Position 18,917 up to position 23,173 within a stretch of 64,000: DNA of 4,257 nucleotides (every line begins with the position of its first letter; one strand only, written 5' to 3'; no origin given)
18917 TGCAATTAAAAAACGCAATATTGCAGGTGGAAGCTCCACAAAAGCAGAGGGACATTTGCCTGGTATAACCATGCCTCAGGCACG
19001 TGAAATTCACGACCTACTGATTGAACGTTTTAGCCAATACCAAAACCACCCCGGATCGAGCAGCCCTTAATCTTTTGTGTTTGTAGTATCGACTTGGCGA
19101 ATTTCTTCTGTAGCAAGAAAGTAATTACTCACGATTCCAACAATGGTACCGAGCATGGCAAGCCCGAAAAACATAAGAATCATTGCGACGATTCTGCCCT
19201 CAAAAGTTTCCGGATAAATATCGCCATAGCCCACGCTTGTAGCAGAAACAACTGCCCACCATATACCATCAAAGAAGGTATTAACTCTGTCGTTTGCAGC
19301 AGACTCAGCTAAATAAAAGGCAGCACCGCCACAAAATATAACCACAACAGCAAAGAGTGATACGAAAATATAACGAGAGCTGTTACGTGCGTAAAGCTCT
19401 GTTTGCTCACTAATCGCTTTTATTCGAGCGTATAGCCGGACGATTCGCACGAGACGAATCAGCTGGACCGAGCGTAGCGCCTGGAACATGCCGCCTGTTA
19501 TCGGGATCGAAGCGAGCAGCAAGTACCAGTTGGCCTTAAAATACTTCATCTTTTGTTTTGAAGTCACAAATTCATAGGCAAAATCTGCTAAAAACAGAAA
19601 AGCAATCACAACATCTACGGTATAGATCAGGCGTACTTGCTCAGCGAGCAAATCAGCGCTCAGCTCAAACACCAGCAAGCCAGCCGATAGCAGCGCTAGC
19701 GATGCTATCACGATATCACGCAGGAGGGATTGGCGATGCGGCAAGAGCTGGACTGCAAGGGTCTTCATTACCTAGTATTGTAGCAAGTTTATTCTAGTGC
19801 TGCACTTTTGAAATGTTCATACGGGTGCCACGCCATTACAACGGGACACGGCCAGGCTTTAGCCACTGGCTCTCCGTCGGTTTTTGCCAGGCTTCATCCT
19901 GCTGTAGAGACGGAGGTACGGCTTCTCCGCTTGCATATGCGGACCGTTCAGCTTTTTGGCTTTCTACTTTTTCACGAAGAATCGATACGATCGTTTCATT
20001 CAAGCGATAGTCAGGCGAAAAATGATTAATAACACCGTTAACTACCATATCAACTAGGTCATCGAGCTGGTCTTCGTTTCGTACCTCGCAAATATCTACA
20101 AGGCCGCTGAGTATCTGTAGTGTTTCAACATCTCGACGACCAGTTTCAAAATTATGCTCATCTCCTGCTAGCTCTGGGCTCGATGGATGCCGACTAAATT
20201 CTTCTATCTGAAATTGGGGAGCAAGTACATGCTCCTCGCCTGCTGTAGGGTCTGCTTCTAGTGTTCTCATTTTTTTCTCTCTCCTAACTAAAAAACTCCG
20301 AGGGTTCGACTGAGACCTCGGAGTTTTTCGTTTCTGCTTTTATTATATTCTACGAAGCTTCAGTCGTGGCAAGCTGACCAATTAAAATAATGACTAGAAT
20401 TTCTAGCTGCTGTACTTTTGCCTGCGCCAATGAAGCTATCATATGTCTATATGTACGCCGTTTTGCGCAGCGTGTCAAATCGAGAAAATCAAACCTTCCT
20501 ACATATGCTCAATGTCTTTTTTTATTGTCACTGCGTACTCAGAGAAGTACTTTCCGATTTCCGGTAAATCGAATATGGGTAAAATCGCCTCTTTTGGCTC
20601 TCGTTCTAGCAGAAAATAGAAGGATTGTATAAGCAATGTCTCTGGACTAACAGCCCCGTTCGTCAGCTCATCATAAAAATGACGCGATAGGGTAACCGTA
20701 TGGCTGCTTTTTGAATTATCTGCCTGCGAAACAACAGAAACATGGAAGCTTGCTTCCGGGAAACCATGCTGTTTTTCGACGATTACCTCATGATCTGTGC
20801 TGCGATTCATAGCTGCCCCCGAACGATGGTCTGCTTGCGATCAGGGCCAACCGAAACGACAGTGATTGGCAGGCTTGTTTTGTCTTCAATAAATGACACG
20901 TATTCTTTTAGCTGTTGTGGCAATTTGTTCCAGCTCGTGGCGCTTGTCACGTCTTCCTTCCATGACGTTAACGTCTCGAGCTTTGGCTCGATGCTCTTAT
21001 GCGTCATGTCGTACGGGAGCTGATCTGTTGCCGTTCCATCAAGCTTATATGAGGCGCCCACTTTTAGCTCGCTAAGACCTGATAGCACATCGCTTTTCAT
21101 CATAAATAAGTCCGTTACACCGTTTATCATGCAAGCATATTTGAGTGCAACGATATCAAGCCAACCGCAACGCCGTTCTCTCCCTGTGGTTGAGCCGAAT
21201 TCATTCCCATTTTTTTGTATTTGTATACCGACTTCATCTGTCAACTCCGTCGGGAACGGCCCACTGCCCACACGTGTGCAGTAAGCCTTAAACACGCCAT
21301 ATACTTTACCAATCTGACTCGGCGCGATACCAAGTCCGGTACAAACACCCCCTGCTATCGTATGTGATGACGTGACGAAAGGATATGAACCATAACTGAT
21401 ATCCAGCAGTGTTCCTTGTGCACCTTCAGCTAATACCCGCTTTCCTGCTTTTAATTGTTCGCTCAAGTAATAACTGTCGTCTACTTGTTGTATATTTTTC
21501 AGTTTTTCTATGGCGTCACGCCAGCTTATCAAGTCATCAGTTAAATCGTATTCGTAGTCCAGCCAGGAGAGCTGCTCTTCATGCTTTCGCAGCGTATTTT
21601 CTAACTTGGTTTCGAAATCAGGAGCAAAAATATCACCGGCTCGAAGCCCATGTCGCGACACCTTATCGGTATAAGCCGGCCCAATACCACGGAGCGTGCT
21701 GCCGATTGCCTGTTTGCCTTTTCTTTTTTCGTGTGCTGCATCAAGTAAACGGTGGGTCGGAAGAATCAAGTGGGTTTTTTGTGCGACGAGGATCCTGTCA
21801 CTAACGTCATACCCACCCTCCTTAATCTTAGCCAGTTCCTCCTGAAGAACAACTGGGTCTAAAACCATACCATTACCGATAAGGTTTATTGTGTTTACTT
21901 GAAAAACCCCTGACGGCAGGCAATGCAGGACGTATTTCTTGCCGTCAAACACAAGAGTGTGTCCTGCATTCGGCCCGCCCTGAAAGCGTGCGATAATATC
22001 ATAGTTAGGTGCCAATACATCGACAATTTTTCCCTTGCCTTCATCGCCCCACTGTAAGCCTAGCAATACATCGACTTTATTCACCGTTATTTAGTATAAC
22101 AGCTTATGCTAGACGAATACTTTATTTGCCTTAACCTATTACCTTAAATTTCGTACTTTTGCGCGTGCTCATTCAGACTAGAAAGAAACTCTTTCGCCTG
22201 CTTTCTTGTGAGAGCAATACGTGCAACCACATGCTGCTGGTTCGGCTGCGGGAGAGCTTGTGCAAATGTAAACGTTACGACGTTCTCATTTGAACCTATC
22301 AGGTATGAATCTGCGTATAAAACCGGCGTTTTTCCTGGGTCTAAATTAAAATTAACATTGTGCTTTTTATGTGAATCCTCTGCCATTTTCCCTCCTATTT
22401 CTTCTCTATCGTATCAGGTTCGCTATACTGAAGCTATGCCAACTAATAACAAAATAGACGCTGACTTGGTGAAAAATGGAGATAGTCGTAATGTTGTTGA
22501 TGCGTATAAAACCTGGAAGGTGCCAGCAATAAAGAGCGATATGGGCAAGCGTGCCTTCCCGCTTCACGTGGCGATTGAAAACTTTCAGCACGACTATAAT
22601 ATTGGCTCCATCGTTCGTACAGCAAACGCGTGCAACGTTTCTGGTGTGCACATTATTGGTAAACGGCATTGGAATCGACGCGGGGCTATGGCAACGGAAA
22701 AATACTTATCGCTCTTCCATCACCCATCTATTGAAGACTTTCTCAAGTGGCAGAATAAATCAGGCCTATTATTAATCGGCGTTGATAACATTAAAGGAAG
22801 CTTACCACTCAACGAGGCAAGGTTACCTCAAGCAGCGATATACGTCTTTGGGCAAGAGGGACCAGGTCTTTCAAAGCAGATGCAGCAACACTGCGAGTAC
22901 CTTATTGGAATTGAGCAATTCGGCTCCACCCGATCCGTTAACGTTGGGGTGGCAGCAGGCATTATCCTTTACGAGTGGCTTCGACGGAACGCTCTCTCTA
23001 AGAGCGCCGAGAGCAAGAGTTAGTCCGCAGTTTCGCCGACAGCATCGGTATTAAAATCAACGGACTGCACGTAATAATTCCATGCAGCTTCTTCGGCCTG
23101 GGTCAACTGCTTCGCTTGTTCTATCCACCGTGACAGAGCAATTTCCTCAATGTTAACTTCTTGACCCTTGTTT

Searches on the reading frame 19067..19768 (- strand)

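Call 38: search_protein_families(library=pfam, proteins=[window:19067-19768:-], max_evalue=0.001)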
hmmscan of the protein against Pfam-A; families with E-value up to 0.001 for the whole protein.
window:19067-19768:- (233 aa): 2 families
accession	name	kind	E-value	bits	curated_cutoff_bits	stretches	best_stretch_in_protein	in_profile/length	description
PF00520.37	Ion_trans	-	4.3e-19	69.1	25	1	18-219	5-235/241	Ion transport protein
PF07885.22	Ion_trans_2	-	2.8e-16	59.6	22.5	1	140-217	2-77/79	Ion channel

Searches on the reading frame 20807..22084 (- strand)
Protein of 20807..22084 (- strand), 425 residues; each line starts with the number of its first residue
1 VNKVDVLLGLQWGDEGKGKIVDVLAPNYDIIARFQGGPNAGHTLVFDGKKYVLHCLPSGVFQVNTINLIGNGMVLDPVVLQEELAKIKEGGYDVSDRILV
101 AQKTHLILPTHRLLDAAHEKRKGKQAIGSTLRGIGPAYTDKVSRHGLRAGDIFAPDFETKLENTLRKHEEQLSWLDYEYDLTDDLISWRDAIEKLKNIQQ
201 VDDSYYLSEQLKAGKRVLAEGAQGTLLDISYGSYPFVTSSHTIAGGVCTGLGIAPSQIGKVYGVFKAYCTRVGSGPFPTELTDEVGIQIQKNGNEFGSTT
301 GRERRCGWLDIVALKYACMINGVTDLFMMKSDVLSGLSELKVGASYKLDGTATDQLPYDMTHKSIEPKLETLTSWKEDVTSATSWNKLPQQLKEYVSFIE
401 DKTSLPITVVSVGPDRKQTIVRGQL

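Call 38: search_protein_families(library=pfam, proteins=[window:20807-22084:-], max_evalue=0.001)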
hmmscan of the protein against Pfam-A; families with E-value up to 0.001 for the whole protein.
window:20807-22084:- (425 aa): 1 family
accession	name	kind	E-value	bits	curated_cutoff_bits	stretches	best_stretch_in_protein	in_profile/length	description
PF00709.27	Adenylsucc_synt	-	1.4e-168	561.4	27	1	6-420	1-416/416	Adenylosuccinate synthetase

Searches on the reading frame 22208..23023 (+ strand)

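Call 39: search_protein_families(library=pfam, proteins=[window:22208-23023:+], max_evalue=0.001)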
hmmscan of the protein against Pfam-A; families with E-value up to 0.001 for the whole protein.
window:22208-23023:+ (271 aa): 1 family
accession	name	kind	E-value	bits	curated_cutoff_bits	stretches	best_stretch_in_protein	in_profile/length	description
PF00588.24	SpoU_methylase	-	3.6e-29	102.1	29.7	1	119-255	2-142/142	SpoU rRNA Methylase family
